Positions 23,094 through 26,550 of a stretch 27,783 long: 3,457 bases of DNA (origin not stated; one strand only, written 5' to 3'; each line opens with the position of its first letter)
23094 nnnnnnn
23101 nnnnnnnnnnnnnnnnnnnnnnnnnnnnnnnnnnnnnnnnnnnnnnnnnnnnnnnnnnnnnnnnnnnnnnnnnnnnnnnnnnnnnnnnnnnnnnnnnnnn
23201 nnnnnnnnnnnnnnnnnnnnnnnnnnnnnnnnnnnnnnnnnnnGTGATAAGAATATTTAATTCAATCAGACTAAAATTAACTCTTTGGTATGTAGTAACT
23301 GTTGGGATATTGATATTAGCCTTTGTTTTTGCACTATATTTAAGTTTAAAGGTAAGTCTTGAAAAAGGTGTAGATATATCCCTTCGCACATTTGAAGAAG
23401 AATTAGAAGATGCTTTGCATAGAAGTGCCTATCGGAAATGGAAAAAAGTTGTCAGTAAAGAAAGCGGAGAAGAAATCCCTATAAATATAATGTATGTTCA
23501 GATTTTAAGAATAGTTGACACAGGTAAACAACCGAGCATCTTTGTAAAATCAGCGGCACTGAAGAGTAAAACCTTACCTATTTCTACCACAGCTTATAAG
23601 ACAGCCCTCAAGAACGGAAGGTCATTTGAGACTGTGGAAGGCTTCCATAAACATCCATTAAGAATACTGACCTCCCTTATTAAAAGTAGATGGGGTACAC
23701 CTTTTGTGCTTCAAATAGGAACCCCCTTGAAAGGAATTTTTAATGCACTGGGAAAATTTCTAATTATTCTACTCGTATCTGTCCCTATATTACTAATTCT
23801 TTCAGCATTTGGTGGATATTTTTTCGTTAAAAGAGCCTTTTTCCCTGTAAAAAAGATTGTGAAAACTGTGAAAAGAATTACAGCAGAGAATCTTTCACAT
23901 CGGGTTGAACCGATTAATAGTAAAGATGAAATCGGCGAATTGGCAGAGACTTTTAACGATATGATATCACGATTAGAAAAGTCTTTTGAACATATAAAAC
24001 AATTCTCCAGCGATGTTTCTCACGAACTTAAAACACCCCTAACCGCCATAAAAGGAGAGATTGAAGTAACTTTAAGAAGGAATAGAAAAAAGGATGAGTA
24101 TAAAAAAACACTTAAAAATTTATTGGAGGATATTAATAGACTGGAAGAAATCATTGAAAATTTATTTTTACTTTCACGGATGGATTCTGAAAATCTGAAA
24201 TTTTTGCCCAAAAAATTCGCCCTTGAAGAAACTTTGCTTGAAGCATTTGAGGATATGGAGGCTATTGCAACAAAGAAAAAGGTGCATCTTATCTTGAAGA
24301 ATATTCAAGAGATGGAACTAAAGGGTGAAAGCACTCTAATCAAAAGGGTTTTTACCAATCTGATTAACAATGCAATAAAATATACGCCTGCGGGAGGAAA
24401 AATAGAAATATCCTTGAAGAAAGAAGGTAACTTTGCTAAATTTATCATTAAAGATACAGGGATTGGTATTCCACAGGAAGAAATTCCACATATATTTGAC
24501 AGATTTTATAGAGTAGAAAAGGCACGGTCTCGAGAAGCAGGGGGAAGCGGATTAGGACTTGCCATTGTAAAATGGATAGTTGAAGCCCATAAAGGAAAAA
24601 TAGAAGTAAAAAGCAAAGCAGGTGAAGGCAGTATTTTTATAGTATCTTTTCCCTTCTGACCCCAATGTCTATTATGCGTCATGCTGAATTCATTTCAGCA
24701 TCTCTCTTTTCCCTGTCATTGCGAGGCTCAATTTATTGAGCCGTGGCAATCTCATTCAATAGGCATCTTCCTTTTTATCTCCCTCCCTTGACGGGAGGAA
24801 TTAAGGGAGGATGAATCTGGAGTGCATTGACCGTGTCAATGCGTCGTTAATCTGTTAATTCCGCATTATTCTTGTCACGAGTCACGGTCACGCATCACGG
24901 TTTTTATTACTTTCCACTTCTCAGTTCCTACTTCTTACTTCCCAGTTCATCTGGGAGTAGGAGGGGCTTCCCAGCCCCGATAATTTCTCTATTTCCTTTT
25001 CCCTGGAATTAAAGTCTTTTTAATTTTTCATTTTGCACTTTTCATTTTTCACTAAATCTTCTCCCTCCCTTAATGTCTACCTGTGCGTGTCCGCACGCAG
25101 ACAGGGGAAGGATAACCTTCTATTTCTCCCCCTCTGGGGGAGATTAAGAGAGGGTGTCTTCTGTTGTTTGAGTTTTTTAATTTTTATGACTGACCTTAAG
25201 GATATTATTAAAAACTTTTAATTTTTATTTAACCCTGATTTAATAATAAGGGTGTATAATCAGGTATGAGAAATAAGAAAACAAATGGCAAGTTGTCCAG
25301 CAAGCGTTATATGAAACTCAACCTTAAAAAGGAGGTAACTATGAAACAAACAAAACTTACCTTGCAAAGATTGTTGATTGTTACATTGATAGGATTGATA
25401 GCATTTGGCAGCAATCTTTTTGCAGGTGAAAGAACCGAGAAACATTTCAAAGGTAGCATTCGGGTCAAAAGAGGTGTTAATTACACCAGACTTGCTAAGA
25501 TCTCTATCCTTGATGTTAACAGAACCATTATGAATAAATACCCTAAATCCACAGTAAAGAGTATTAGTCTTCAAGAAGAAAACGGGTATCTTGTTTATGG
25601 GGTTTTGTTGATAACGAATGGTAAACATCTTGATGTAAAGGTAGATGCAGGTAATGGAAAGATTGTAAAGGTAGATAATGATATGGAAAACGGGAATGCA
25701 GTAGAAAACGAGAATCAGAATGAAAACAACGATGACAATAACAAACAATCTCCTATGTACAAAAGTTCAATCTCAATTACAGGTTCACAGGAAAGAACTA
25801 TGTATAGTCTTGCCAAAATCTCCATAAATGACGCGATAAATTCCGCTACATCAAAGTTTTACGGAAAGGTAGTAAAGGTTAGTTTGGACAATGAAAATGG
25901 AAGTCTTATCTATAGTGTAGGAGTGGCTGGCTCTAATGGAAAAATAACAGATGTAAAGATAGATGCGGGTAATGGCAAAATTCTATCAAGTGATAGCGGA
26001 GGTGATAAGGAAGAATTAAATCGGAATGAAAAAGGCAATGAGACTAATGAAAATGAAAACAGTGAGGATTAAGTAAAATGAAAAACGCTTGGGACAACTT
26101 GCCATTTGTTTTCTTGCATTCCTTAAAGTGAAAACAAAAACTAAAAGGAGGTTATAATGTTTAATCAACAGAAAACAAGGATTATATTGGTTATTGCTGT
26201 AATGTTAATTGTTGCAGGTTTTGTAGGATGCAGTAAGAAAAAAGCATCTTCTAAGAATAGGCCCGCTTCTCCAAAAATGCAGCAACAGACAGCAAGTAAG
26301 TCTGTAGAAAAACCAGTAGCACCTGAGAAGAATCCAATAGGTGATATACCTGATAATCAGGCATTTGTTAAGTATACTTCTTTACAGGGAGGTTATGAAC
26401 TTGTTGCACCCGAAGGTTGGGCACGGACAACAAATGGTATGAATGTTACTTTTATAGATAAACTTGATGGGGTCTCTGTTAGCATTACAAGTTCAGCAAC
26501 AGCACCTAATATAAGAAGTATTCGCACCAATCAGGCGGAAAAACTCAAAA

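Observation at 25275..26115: A 32-bp inverted repeat precisely encloses the RBS and coding sequence of the PepSY gene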

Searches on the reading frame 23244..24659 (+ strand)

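Call 10: search_protein_families(library=pfam, proteins=[window:23244-24659:+])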
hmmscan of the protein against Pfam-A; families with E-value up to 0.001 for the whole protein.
window:23244-24659:+ (471 aa): 5 families
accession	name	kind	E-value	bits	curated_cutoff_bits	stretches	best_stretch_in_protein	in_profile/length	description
PF02518.31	HATPase_c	-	3.1e-31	108.5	26.4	1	363-470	3-108/111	Histidine kinase-, DNA gyrase B-, and HSP90-like ATPase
PF00512.31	HisKA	-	3.4e-17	62.7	26.9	1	252-316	3-66/66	His Kinase A (phospho-acceptor) domain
PF00672.30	HAMP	-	6.1e-13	49.3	25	1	201-245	9-52/53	HAMP domain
PF14501.12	HATPase_c_5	-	0.00011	22.5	22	1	366-459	6-92/102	GHKL domain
PF13589.12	HATPase_c_3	-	0.00066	20.2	25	0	368-439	5-77/137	Histidine kinase-, DNA gyrase B-, and HSP90-like ATPase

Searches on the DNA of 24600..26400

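Call 26: search_rna_families(source=window, start=24600, end=26400, threshold=evalue, max_evalue=1)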
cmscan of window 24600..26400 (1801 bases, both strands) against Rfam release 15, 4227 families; matches with E-value up to 1: 1.
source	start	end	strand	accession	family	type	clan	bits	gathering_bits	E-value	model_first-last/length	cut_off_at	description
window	25094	25181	+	RF00992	mir-593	Gene; miRNA;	-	19.8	100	0.44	1-100/100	no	mir-593 microRNA precursor family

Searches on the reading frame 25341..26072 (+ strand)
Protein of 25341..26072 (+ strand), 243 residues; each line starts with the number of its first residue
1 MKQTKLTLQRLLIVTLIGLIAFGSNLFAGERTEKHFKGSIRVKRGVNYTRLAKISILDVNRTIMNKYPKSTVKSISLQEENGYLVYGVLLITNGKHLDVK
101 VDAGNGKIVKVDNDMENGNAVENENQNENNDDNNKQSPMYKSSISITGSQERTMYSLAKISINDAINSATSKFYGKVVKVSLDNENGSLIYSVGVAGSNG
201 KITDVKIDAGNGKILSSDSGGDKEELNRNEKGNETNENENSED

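Call 10: search_protein_families(library=pfam, proteins=[window:25341-26072:+])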
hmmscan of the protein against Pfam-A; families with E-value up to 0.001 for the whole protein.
window:25341-26072:+ (243 aa): 2 families
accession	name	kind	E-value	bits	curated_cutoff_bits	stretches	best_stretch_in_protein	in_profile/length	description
PF03413.25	PepSY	-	3.1e-18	66.3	24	2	159-217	1-59/60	Peptidase propeptide and YPEB domain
PF13670.12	PepSY_2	-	5.5e-05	23.5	24.3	0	71-110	44-81/83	Peptidase propeptide and YPEB domain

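Call 13: find_homologous_proteins(query=window:25341-26072:+)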
Query window:25341-26072:+ (243 aa): 224 proteins with E <= 0.001 among 1467 candidates; the best 120 are listed.
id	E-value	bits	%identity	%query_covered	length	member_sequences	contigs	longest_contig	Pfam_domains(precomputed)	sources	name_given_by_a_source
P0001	1.9e-146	503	100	100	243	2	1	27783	PF03413.26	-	-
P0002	2.3e-72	261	56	100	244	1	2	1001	PF03413.26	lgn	-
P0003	1.2e-66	243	55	100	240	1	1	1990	PF03413.26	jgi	-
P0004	1.3e-53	200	46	100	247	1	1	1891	PF03413.26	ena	-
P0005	2.6e-53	199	51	88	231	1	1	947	PF03413.26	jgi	-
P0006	1.2e-42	164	41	100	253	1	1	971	PF03413.26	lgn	-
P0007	7.7e-35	139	37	85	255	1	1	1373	PF03413.26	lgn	-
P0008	4.6e-31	126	36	84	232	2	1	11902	PF03413.26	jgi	jgi:uncharacterized membrane protein YkoI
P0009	9.2e-31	125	38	85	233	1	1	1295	PF03413.26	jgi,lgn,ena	-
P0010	8.2e-29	119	38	82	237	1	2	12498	PF03413.26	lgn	-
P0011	1.4e-27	115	34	93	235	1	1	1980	PF03413.26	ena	-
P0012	2.8e-25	107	33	88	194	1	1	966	PF03413.26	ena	-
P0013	8.2e-17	80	47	43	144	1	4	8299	PF03413.26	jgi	jgi:hypothetical protein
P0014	9.4e-17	79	42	49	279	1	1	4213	PF03413.26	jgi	jgi:uncharacterized membrane protein YkoI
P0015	1.6e-16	79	50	34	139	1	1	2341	PF03413.26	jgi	jgi:hypothetical protein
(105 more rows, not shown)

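Call 14: find_encoding_contigs(protein=P0002, flank=3000, max_places=3)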
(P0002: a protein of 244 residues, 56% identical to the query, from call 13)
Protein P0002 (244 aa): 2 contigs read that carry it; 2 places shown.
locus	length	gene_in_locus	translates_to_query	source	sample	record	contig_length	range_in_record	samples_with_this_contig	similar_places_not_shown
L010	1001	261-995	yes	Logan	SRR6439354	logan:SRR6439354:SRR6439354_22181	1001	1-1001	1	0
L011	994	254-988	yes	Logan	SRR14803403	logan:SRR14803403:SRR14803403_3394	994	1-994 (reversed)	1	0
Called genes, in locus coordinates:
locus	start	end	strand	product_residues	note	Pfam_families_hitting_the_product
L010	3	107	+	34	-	?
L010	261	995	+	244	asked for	PF03413:PepSY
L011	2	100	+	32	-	?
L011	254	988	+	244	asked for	PF03413:PepSY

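Call 15: find_encoding_contigs(protein=P0003, flank=3000, max_places=3)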
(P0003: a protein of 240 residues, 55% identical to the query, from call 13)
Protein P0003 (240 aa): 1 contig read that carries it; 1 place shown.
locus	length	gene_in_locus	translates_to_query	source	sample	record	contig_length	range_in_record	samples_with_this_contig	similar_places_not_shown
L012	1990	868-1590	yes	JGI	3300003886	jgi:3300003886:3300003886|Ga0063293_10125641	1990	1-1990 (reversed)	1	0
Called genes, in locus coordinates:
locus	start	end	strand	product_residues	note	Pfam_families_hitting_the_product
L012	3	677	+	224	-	?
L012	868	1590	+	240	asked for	PF03413:PepSY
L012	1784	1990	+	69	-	?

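Call 16: find_encoding_contigs(protein=P0004, flank=3000, max_places=3)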
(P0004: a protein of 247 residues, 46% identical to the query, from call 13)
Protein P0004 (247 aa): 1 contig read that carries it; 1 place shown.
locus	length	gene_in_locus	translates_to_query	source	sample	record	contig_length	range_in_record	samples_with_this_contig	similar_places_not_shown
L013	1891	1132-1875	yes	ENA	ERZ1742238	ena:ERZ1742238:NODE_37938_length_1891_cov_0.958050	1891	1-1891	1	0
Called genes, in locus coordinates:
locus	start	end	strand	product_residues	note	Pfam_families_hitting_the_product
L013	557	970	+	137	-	PF03988:DUF347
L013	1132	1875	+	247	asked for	PF03413:PepSY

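Call 20: find_encoding_contigs(protein=P0005, flank=3000, max_places=3)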
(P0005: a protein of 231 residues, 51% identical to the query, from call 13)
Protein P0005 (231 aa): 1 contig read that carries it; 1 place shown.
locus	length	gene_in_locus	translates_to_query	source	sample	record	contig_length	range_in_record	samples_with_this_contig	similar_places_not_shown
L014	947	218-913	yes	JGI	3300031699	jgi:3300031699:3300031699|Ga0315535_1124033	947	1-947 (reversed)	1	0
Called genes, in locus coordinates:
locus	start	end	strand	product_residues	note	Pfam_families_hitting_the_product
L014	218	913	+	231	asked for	PF03413:PepSY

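Call 21: find_encoding_contigs(protein=P0006, flank=3000, max_places=3)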
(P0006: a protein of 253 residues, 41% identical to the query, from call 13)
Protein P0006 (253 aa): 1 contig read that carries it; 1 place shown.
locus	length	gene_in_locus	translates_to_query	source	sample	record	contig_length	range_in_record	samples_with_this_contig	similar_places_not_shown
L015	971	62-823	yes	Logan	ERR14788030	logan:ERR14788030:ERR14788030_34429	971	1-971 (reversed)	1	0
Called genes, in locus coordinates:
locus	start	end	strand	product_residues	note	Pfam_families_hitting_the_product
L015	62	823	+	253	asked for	PF03413:PepSY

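Call 22: find_encoding_contigs(protein=P0007, flank=3000, max_places=3)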
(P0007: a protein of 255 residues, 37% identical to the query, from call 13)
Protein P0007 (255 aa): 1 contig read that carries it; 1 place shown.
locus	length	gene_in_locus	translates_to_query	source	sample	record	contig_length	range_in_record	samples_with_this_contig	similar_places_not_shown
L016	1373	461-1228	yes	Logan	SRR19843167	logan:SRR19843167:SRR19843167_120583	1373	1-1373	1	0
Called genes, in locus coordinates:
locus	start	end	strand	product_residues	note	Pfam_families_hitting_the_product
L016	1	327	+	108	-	?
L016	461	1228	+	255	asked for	PF03413:PepSY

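Call 23: find_encoding_contigs(protein=P0008, flank=4000, max_places=3)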
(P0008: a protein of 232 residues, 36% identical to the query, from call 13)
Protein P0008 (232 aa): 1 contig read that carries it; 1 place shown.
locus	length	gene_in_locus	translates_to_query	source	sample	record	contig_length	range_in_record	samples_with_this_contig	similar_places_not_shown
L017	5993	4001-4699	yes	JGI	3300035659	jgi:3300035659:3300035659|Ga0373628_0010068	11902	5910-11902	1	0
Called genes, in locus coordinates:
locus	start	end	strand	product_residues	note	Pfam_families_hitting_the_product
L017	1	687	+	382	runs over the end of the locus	PF18135:Type_ISP_C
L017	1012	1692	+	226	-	PF00072:Response_reg, PF00486:Trans_reg_C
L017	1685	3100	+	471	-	PF00672:HAMP, PF00512:HisKA, PF02518:HATPase_c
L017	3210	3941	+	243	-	-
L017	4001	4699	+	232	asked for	PF03413:PepSY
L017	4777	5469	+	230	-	-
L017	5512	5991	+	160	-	?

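Call 27: find_related_loci(query=A1, collection=metagenome_contigs, flank=3000)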
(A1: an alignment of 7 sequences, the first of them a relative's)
Query A1 (243 aa) in metagenome_contigs; peptide patterns used: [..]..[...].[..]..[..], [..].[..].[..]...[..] (x = any residue, [..] = any of these).
231 stretches matched a pattern; 44 encode a relative of the query (tblastn E <= 1e-3); 44 distinct loci.
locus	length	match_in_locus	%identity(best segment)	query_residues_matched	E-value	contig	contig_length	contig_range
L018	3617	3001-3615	57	1-238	7e-70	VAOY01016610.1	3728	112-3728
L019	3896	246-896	42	1-230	3e-45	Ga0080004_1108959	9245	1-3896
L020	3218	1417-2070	41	1-230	7e-42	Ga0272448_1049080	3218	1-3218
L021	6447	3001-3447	38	30-240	4e-22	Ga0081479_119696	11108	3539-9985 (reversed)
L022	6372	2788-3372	42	36-243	1e-16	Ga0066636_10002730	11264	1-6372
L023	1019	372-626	46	36-221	2e-16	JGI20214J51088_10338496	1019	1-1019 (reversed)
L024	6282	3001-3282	47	24-221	4e-16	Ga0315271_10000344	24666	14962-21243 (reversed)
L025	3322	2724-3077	35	52-238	2e-15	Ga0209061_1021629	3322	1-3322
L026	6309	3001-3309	45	16-221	3e-15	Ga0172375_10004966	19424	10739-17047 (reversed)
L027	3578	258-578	48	34-240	2e-14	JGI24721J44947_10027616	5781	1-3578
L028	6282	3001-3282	47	24-221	2e-14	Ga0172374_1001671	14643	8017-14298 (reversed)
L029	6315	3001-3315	39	71-225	8e-14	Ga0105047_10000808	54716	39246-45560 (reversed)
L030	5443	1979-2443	46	3-243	1e-13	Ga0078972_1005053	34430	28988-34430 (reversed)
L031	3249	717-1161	38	100-240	3e-14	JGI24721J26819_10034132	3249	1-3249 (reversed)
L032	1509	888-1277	35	33-243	2e-12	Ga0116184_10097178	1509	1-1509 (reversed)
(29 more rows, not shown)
